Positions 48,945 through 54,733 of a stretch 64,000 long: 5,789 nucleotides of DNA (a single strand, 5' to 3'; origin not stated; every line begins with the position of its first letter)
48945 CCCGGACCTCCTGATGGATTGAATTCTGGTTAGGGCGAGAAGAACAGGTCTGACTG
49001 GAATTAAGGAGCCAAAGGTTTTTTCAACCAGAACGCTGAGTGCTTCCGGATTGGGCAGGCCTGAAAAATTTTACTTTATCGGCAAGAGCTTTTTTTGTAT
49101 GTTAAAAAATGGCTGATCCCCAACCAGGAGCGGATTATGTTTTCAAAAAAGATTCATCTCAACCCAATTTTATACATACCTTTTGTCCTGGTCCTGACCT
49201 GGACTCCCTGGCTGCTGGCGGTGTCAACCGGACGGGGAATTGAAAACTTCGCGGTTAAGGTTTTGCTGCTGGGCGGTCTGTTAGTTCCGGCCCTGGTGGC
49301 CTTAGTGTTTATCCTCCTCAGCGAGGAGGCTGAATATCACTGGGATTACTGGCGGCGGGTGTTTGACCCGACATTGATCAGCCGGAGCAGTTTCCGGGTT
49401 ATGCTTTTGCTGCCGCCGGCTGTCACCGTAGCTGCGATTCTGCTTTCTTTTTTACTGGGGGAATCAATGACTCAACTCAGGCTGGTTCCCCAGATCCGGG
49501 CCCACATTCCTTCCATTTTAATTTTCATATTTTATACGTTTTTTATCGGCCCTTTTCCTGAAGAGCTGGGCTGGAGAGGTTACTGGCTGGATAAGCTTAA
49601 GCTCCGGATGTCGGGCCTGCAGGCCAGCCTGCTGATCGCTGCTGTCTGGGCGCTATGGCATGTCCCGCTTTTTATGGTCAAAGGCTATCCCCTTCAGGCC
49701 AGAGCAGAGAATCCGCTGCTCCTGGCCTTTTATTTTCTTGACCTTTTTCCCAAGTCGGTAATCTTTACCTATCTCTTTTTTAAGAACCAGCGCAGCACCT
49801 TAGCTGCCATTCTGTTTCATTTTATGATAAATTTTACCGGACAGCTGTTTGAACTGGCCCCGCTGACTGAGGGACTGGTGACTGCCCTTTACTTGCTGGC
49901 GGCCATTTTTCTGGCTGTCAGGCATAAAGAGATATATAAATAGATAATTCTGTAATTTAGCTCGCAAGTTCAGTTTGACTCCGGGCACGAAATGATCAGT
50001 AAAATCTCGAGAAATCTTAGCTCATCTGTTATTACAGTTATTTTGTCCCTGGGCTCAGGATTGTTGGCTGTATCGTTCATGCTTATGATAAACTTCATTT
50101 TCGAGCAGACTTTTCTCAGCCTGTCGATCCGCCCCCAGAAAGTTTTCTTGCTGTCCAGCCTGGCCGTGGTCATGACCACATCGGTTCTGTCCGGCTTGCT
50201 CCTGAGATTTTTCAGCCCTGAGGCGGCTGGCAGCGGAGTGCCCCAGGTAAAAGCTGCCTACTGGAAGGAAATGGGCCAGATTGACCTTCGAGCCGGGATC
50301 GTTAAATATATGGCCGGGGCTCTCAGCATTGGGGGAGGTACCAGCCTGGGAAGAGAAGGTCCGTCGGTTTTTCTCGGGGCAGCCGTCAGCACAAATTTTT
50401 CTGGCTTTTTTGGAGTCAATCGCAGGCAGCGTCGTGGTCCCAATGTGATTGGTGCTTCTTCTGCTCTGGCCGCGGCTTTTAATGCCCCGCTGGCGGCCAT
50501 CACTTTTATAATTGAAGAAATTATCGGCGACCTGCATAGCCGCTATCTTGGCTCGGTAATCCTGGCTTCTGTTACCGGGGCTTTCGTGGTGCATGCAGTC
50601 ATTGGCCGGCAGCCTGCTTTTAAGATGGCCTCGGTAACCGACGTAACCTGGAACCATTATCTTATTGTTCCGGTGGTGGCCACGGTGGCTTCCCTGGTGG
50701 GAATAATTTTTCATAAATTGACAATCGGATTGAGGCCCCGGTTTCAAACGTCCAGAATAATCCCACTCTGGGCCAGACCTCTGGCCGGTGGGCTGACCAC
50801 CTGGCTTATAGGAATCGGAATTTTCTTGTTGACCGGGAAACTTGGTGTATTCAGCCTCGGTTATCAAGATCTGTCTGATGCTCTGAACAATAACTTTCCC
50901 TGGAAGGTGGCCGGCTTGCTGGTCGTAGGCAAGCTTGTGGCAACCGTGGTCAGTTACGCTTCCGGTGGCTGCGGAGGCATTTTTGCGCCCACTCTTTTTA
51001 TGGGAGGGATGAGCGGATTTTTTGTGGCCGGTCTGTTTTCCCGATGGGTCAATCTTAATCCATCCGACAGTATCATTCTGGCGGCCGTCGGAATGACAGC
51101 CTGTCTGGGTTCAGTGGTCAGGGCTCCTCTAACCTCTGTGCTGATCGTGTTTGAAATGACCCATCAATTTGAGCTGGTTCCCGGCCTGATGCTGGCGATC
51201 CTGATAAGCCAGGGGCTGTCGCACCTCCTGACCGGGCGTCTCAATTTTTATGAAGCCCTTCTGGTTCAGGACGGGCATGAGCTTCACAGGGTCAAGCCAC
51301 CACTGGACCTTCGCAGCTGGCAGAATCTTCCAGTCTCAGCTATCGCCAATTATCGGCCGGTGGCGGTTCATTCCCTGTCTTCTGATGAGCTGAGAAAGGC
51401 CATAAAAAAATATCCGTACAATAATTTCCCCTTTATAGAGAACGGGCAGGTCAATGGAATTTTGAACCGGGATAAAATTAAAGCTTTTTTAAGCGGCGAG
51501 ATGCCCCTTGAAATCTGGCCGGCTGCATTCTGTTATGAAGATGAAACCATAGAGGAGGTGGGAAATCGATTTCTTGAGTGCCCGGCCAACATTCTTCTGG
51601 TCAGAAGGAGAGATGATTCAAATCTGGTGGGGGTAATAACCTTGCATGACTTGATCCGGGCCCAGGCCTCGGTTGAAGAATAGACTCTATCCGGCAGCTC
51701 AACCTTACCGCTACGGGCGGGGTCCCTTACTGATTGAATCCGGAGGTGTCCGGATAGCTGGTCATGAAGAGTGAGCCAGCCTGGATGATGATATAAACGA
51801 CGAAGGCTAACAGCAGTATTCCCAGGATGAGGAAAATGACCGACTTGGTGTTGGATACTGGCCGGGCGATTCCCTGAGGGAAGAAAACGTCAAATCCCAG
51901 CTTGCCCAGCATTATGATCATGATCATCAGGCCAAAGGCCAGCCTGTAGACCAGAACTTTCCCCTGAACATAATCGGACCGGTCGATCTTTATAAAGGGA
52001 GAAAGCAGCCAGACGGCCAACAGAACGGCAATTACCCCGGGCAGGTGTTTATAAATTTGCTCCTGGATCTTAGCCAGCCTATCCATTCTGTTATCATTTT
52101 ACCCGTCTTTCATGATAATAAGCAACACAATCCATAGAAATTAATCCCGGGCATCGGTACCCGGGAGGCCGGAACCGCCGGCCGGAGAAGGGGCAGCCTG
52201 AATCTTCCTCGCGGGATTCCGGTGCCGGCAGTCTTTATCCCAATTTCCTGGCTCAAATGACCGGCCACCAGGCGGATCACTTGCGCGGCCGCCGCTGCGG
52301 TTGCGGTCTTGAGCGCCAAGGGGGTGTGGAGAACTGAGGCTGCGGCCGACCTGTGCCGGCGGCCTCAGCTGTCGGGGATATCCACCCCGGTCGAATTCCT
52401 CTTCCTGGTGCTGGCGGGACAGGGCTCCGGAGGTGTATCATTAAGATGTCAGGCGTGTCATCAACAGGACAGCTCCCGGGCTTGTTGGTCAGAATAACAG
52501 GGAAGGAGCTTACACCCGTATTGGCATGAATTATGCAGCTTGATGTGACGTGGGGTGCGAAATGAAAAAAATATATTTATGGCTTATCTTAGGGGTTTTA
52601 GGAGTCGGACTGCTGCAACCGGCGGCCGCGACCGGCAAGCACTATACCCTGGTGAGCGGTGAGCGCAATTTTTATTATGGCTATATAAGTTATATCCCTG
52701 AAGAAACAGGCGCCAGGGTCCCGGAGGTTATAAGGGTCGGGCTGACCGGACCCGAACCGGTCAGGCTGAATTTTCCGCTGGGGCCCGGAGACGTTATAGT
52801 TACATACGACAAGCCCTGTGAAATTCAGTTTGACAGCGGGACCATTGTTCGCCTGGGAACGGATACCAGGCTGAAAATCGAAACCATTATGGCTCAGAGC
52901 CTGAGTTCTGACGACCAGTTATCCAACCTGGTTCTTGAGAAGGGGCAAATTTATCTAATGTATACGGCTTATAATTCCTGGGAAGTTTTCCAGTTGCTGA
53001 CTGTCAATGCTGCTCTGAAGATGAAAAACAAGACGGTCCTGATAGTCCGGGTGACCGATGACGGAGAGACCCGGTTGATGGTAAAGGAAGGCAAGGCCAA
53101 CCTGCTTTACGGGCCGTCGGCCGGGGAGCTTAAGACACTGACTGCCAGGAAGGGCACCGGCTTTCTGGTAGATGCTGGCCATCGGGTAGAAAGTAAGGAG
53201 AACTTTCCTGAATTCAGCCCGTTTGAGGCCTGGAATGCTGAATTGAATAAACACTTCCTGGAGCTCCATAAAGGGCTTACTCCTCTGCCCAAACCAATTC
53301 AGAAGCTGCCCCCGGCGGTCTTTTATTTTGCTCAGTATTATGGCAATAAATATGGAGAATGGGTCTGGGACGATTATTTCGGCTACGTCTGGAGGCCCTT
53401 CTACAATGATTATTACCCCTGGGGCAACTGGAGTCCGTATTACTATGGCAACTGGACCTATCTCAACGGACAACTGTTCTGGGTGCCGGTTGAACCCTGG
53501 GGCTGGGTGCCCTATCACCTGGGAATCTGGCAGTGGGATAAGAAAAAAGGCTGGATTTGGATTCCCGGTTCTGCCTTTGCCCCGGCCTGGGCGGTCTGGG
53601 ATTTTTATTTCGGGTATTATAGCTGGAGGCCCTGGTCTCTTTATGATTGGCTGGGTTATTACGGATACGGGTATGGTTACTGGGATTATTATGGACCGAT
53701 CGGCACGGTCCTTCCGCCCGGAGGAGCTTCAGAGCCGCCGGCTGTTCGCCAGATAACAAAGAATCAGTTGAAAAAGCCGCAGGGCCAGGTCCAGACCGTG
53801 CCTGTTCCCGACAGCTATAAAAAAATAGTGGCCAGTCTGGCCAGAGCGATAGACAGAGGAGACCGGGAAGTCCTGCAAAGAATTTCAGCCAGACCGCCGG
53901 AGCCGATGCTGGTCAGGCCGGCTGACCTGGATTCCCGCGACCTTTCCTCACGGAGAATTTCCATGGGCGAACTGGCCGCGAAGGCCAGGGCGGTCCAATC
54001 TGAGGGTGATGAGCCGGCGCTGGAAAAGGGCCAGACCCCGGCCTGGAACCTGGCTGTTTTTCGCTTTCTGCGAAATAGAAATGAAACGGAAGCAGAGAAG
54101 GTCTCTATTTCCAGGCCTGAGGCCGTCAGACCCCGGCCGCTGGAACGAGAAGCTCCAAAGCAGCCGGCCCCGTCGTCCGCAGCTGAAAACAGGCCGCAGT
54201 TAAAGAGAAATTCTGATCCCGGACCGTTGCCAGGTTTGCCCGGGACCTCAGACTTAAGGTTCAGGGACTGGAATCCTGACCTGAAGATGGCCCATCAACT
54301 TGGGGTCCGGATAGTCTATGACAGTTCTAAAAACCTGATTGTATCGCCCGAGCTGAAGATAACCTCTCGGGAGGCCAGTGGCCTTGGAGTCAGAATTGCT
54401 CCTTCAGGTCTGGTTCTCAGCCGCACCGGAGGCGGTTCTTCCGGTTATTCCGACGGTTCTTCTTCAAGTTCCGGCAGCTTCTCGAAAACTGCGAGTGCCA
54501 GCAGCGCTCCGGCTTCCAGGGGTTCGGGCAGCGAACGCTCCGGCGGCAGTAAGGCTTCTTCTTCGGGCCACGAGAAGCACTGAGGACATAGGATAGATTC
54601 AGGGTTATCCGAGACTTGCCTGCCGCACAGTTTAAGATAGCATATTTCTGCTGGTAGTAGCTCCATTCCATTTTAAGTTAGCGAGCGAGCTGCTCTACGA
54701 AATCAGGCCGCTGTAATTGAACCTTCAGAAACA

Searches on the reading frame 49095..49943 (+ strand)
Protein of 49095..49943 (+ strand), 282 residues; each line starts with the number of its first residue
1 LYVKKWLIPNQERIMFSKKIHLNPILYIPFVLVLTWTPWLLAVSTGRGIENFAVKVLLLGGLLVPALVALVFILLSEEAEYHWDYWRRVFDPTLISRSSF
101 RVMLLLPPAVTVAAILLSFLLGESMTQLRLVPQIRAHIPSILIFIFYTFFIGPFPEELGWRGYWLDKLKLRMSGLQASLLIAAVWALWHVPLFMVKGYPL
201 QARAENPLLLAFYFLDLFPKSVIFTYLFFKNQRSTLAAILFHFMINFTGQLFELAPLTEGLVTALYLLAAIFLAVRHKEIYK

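Call 63: search_protein_families(library=pfam, proteins=[window:49095-49943:+], max_evalue=0.00001)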
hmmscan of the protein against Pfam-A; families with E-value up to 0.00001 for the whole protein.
window:49095-49943:+ (282 aa): 1 family
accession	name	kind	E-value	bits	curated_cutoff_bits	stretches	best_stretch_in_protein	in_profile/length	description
PF02517.21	Rce1-like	-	1.4e-16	60.9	22.4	1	140-247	3-92/93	Type II CAAX prenyl endopeptidase Rce1-like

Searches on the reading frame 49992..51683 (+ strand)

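Call 63: search_protein_families(library=pfam, proteins=[window:49992-51683:+], max_evalue=0.00001)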
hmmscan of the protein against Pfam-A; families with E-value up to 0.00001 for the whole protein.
window:49992-51683:+ (563 aa): 2 families
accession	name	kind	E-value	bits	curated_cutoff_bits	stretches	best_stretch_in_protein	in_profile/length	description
PF00654.25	Voltage_CLC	-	9.6e-83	278.6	24.8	1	65-410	3-345/346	Voltage gated chloride channel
PF00571.33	CBS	-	1.6e-06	28.8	24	0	512-558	10-55/57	CBS domain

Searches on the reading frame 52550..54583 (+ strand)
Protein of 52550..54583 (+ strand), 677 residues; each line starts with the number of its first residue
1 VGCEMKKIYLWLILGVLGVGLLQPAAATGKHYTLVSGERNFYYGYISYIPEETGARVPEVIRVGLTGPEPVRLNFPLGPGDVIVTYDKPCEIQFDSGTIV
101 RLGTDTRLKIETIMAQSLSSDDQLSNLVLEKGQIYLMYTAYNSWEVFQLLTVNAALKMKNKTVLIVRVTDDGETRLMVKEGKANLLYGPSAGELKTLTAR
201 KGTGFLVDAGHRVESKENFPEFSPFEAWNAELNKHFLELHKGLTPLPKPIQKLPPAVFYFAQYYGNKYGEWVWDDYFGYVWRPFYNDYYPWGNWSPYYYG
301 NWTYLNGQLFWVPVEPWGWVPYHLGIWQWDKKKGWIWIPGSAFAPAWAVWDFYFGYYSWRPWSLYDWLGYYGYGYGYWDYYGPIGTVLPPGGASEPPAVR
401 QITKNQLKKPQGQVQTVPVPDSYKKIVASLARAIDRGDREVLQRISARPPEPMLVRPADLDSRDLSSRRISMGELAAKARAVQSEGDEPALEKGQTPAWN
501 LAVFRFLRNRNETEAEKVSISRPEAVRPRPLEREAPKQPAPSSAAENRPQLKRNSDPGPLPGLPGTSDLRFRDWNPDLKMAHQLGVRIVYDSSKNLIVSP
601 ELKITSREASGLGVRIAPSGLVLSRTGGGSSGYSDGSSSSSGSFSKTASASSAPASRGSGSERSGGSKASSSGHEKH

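Call 63: search_protein_families(library=pfam, proteins=[window:52550-54583:+], max_evalue=0.00001)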
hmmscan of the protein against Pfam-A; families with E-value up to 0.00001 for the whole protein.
window:52550-54583:+ (677 aa): 2 families
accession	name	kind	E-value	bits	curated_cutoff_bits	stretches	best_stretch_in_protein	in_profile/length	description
PF20245.3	DUF6600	-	7.6e-15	55.3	27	1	266-362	5-98/102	Family of unknown function (DUF6600)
PF04773.18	FecR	-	5.6e-06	27.1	24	1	87-183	8-96/97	FecR protein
